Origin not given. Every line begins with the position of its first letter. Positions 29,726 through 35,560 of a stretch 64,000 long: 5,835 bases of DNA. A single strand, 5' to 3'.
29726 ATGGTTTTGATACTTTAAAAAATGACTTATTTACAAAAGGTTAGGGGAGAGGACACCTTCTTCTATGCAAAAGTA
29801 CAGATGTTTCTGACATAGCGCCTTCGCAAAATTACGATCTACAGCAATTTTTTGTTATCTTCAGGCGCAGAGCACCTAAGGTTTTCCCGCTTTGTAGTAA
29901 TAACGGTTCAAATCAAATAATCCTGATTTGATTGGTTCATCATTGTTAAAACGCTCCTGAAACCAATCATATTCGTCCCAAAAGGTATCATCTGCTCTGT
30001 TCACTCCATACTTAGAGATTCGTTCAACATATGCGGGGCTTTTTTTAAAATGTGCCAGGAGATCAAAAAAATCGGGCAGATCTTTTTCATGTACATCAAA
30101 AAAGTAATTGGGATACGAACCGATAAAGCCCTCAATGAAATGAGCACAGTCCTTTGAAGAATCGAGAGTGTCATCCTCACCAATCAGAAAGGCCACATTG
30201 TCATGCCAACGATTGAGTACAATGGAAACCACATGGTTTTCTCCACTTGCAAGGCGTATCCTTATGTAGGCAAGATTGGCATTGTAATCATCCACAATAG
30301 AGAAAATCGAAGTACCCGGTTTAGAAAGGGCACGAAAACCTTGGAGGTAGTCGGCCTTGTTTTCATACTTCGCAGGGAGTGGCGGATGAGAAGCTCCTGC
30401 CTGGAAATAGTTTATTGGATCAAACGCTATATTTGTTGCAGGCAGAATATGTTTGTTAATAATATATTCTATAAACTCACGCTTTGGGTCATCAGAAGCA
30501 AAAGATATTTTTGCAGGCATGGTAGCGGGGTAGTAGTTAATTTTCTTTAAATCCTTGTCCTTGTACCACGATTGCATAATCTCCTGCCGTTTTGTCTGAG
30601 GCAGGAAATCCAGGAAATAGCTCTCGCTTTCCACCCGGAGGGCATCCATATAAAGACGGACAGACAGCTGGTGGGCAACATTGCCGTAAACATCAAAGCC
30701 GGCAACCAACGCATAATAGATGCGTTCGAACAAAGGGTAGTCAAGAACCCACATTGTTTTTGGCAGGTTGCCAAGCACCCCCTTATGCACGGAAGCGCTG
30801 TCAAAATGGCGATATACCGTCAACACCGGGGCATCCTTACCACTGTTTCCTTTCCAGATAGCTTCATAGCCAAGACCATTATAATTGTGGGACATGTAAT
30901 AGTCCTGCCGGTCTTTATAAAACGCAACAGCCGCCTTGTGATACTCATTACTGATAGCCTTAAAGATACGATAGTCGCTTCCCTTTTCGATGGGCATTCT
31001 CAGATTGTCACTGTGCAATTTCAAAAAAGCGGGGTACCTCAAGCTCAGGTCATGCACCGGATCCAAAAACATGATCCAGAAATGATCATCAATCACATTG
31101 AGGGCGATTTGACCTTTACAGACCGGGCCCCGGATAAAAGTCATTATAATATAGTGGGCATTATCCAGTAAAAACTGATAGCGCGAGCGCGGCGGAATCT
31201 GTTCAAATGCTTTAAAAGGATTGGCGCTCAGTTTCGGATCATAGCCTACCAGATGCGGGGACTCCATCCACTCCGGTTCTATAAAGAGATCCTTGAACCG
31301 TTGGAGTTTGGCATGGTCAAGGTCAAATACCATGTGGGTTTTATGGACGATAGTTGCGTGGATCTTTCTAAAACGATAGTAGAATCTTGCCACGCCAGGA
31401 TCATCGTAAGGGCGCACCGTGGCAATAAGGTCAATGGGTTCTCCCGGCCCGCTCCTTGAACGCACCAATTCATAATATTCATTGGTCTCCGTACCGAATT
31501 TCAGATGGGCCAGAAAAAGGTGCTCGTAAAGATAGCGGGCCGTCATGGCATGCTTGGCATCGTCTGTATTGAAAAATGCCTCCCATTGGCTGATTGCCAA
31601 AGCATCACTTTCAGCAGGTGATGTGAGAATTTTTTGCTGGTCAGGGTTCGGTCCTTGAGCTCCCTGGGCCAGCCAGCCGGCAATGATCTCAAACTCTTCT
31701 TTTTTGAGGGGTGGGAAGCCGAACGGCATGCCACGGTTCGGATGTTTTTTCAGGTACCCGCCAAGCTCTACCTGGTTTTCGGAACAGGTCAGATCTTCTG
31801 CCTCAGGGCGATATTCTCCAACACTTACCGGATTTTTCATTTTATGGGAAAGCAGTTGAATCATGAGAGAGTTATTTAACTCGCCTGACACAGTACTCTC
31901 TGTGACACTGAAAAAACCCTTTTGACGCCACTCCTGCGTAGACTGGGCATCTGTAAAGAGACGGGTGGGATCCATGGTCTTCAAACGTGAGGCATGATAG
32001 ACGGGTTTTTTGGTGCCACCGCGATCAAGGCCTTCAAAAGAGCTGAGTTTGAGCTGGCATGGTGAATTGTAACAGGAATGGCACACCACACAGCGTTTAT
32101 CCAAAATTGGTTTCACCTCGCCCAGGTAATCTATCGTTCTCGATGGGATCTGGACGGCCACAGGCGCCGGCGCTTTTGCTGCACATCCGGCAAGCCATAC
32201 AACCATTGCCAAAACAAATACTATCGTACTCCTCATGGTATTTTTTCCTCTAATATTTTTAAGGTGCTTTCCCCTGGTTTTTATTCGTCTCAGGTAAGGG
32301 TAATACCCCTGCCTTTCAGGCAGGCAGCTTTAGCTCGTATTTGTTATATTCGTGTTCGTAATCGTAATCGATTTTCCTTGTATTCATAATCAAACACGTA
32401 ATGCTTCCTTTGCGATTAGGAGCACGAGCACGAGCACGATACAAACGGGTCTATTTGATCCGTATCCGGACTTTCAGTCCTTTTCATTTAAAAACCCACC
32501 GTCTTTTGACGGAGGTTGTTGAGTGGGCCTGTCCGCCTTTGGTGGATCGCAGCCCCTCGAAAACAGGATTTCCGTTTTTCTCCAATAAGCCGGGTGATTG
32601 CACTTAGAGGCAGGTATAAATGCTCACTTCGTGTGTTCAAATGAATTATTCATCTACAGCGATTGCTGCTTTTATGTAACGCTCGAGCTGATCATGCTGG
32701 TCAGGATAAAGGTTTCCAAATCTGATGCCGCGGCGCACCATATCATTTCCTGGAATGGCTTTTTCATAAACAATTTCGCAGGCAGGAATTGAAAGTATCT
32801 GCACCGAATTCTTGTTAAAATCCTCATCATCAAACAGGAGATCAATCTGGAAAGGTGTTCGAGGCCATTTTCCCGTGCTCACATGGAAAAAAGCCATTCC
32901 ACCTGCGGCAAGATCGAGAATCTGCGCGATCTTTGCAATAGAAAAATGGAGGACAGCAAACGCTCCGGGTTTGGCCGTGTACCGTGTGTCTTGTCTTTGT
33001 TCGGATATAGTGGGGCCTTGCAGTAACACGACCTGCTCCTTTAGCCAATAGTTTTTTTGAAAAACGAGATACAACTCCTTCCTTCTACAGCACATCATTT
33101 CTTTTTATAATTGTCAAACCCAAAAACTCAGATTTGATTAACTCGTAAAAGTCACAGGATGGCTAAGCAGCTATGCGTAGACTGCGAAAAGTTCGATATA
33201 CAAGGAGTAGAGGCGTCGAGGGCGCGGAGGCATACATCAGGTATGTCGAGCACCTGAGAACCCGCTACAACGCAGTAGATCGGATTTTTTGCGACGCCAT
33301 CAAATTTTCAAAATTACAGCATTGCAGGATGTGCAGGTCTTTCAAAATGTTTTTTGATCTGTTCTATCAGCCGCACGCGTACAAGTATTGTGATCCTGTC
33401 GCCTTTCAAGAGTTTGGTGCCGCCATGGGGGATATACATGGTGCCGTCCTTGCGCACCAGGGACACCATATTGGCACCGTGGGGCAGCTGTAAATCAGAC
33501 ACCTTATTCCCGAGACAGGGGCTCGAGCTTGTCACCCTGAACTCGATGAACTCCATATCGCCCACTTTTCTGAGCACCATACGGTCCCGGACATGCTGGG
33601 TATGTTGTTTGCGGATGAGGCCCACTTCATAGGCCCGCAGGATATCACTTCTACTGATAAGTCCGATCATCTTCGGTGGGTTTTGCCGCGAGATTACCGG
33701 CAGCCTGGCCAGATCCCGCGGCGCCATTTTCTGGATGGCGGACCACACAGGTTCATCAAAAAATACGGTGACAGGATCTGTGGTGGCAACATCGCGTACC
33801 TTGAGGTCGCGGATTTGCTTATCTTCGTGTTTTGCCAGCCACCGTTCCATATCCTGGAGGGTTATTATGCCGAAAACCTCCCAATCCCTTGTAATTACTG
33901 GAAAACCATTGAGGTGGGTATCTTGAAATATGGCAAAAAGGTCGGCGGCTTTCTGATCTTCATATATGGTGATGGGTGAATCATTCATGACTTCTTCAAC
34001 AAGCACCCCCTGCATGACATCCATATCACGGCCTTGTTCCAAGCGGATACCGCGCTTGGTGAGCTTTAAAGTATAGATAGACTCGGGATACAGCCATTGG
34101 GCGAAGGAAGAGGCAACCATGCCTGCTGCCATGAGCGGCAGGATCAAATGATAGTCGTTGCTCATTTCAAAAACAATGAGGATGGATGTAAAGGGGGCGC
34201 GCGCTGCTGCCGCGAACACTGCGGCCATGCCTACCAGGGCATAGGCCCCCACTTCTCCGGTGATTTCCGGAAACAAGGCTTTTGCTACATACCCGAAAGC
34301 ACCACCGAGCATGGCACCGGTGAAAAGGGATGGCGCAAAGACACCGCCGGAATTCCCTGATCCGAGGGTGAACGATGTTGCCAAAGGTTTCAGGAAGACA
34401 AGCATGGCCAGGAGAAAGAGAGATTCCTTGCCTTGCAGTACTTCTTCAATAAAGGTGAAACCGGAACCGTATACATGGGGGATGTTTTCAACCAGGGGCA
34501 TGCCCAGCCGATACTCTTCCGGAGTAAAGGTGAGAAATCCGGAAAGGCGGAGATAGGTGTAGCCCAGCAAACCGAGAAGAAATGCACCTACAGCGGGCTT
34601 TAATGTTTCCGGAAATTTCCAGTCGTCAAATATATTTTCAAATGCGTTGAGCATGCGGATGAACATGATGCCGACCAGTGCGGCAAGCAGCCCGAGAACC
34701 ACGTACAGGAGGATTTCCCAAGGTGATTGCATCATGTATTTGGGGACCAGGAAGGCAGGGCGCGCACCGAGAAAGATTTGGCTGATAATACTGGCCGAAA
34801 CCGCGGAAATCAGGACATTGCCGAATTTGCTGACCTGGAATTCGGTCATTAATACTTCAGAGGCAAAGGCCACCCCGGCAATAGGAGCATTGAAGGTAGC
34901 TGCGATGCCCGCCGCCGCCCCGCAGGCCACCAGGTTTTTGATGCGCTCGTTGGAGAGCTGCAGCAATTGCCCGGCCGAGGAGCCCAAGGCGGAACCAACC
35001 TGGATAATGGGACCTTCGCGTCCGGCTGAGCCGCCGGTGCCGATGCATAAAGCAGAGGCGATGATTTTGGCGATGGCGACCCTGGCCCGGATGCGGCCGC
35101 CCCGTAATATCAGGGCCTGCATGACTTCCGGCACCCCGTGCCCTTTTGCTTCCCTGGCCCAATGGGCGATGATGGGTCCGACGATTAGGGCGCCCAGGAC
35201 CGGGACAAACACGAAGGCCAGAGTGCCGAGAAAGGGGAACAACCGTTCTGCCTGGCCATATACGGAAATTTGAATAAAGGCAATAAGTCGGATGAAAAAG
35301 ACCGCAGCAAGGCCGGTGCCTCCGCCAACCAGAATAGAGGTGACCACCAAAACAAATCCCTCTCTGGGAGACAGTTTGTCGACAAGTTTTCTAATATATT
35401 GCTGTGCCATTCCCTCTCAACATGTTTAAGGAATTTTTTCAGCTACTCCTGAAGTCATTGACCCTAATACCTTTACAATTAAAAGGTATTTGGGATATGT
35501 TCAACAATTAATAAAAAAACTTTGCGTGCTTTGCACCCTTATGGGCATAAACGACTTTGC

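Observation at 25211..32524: Family A: four co-oriented copies of a ~235-265-bp multi-hairpin element within 7.3 kb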

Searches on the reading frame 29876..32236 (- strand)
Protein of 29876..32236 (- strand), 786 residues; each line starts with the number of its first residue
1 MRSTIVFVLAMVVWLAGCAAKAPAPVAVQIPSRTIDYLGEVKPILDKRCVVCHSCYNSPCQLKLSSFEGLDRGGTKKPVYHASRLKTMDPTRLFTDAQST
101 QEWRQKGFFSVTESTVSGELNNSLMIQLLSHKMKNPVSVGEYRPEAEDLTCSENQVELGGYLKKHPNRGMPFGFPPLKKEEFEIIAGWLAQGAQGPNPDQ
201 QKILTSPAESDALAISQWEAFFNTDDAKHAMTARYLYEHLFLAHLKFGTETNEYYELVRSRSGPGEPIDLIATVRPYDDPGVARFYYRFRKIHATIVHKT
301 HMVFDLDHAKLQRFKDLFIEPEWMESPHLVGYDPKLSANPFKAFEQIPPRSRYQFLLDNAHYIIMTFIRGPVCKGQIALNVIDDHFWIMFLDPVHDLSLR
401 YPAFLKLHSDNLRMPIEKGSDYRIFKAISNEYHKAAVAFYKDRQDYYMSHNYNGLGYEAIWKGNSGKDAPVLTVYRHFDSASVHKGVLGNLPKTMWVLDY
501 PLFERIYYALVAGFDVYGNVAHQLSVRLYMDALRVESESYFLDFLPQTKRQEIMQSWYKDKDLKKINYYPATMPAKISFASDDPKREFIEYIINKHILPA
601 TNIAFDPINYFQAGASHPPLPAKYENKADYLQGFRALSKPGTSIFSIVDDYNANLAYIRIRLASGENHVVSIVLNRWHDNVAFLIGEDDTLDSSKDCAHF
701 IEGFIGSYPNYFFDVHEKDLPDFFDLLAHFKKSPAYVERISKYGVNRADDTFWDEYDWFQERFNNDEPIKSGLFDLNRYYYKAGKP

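Call 12: find_encoding_contigs(protein=window:29876-32236:-, flank=10000, max_places=6)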
Protein window:29876-32236:- (786 aa): no gene with exactly this product is on record in the collection.

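Call 15: search_protein_families(library=pfam, proteins=[window:29876-32236:-], max_evalue=0.01)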
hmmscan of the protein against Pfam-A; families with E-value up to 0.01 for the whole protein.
window:29876-32236:- (786 aa): 1 family
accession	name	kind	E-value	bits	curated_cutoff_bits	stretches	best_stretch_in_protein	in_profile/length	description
PF06934.16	CTI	-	1.4e-265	883.6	25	1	88-780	1-691/692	Fatty acid cis/trans isomerase (CTI)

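Call 16: find_homologous_proteins(query=window:29876-32236:-, max_evalue=1e-50)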
Query window:29876-32236:- (786 aa): 5669 proteins with E <= 1e-50 among 8000 candidates; the best 120 are listed.
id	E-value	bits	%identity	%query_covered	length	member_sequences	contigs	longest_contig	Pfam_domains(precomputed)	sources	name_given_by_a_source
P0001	0.0e+0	1856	100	100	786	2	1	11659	PF06934.17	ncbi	-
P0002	0.0e+0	1461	77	100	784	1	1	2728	PF06934.17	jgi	-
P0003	0.0e+0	1438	76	100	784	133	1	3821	PF06934.17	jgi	jgi:hypothetical protein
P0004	0.0e+0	1430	76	100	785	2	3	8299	PF06934.17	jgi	jgi:hypothetical protein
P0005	0.0e+0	1429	75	100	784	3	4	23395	PF06934.17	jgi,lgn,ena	jgi:hypothetical protein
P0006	0.0e+0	1427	75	99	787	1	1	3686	PF06934.17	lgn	-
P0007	0.0e+0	1423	75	100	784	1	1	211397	PF06934.17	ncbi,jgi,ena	ncbi:MAG: fatty acid cis/trans isomerase [Syntrophales bacterium]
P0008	0.0e+0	1421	75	100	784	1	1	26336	PF06934.17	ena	-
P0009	0.0e+0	1416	75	98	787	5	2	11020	PF06934.17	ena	-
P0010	0.0e+0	1413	75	99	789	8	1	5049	PF06934.17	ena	-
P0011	0.0e+0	1409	74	100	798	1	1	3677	PF06934.17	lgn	-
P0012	0.0e+0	1409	75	98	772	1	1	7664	PF06934.17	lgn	-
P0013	0.0e+0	1408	75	98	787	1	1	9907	PF06934.17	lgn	-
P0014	0.0e+0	1407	74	100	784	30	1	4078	PF06934.17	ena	-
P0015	0.0e+0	1404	74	99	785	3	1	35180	PF06934.17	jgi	jgi:hypothetical protein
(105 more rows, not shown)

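Call 17: find_encoding_contigs(protein=P0001, flank=10000, max_places=6)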
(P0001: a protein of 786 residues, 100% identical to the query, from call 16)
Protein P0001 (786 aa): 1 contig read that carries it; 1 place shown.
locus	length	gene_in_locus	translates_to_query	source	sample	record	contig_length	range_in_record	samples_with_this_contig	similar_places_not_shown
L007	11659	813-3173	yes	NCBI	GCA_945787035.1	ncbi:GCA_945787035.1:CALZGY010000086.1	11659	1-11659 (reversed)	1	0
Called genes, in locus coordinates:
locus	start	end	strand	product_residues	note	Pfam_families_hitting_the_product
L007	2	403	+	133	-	?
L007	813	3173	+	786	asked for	PF06934:CTI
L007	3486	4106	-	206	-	PF07298:NnrU (weak)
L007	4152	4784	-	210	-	PF01161:PBP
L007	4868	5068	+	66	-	-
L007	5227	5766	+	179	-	PF03692:CxxCxxCC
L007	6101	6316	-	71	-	-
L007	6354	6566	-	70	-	-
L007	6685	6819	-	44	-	-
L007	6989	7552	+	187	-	-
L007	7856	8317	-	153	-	-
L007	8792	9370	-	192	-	PF00588:SpoU_methylase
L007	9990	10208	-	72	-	-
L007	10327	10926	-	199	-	PF12146:Hydrolase_4, PF00561:Abhydrolase_1, PF12697:Abhydrolase_6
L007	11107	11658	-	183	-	?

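Call 30: find_encoding_contigs(protein=P0007, flank=10000, max_places=2)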
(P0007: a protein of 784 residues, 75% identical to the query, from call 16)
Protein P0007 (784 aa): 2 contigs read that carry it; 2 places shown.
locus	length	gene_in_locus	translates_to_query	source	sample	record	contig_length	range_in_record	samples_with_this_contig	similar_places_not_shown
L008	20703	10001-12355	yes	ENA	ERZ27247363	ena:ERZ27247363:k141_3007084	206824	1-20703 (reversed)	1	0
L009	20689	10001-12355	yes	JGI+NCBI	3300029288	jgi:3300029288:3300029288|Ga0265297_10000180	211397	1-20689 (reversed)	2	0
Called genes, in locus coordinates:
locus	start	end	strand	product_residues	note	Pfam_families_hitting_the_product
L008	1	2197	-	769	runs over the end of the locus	PF00291:PALP, PF01406:tRNA-synt_1e, PF09334:tRNA-synt_1g (faint), PF23493:CysS_C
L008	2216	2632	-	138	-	PF06676:DUF1178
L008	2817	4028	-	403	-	PF28597:T2SSF_N, PF00482:T2SSF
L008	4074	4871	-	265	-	PF08032:SpoU_sub_bind, PF00588:SpoU_methylase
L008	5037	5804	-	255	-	PF00215:OMPdecase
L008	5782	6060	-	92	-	PF01192:RNA_pol_Rpb6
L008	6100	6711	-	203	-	PF00625:Guanylate_kin, PF13238:AAA_18 (weak)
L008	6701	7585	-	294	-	PF03755:YicC-like_N, PF08340:YicC-like_C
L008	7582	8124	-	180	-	PF14385:DUF4416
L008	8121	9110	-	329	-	PF00294:PfkB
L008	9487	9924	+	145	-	PF02566:OsmC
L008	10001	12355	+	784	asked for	PF06934:CTI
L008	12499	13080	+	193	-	PF00440:TetR_N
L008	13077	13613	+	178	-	-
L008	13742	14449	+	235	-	PF01553:Acyltransferase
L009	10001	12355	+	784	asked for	PF06934:CTI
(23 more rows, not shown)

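Call 31: find_encoding_contigs(protein=P0005, flank=10000, max_places=3)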
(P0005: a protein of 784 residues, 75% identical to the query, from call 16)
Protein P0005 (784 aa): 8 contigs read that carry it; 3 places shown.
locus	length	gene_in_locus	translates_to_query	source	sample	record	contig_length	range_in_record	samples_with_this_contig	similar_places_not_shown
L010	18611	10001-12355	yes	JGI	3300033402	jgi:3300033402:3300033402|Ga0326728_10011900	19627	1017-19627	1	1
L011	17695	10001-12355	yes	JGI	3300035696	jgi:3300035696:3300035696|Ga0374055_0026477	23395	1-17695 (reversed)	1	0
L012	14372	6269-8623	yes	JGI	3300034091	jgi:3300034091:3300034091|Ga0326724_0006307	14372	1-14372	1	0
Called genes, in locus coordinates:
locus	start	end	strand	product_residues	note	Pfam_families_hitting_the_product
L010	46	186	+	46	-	-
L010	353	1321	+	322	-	PF01548:DEDD_Tnp_IS110, PF02371:Transposase_20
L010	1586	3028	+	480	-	PF00989:PAS (weak), PF08448:PAS_4 (faint), PF00989:PAS (weak), PF13188:PAS_8, PF13426:PAS_9, PF07730:HisKA_3, PF02518:HATPase_c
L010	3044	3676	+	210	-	PF00072:Response_reg, PF00196:GerE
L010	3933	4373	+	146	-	-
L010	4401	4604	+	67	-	PF00313:CSD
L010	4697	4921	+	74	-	-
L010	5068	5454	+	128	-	PF07238:PilZ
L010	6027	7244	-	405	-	PF01548:DEDD_Tnp_IS110, PF02371:Transposase_20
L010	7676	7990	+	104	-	PF04972:BON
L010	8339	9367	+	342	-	PF13505:OMP_b-brl, PF05736:OprF, PF00691:OmpA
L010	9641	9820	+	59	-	-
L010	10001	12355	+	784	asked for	PF06934:CTI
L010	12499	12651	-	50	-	-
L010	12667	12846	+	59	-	-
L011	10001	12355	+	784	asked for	PF06934:CTI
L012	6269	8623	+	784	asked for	PF06934:CTI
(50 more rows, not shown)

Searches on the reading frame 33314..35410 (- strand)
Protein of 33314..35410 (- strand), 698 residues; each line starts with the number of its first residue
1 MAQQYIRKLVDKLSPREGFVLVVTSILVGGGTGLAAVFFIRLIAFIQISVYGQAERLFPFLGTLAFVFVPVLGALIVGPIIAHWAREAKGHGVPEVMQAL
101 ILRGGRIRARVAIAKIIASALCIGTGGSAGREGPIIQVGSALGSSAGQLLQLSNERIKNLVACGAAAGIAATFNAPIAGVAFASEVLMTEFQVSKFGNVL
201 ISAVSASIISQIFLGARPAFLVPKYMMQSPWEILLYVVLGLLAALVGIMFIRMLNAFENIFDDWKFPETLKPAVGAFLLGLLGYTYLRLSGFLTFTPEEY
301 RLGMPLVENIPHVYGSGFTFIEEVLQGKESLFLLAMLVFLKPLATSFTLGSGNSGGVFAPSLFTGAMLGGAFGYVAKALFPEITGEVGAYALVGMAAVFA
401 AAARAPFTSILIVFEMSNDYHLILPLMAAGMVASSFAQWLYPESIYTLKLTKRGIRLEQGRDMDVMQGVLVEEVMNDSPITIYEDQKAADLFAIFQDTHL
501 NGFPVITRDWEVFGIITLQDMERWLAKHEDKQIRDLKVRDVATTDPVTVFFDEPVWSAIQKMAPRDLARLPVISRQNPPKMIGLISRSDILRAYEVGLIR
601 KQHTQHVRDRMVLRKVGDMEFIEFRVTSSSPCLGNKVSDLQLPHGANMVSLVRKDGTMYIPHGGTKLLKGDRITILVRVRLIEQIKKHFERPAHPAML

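Call 15: search_protein_families(library=pfam, proteins=[window:33314-35410:-], max_evalue=0.01)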
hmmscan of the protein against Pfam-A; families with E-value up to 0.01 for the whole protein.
window:33314-35410:- (698 aa): 3 families
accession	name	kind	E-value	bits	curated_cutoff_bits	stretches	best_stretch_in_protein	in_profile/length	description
PF00654.25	Voltage_CLC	-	1e-102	344.3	24.8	1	73-437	1-345/346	Voltage gated chloride channel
PF00571.33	CBS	-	3.1e-22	79.1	24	2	538-594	1-55/57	CBS domain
PF02080.26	TrkA_C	-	1.2e-12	48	27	1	622-689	2-70/71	TrkA-C domain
